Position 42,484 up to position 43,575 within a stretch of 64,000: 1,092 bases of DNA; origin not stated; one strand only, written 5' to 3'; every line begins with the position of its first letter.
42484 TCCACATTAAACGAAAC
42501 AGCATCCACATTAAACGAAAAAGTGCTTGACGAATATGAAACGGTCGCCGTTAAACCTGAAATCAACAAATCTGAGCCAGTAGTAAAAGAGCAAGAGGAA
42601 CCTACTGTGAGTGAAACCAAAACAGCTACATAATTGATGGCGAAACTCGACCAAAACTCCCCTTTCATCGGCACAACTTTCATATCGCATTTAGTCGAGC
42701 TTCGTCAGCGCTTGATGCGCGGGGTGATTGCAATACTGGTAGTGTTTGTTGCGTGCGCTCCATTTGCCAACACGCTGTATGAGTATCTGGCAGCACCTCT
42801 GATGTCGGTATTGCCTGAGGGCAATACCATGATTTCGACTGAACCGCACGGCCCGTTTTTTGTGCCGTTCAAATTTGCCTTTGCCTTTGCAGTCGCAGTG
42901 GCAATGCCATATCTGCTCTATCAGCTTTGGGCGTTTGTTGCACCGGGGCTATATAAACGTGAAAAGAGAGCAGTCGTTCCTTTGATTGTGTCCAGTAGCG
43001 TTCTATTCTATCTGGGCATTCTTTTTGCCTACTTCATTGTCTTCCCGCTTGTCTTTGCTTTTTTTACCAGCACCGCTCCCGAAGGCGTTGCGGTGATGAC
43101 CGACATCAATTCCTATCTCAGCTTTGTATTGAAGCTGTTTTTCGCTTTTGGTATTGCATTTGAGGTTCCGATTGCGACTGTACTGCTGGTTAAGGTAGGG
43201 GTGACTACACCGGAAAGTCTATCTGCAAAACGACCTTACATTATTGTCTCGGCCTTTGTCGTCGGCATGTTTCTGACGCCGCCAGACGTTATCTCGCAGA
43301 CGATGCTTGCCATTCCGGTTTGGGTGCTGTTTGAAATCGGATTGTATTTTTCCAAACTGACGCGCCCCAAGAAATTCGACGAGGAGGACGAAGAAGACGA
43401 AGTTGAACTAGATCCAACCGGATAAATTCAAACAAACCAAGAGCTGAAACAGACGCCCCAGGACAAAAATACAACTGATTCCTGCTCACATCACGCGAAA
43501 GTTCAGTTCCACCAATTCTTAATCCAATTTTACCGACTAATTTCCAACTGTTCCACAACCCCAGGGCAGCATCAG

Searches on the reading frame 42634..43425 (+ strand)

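Call 84: search_protein_families(library=pfam, proteins=[window:42634-43425:+], max_evalue=0.001)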
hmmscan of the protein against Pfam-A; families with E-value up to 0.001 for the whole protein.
window:42634-43425:+ (263 aa): 1 family
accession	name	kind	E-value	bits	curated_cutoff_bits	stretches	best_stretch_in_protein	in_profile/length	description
PF00902.23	TatC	-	1.5e-72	244.3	25.1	1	18-228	1-208/208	Sec-independent protein translocase protein (TatC)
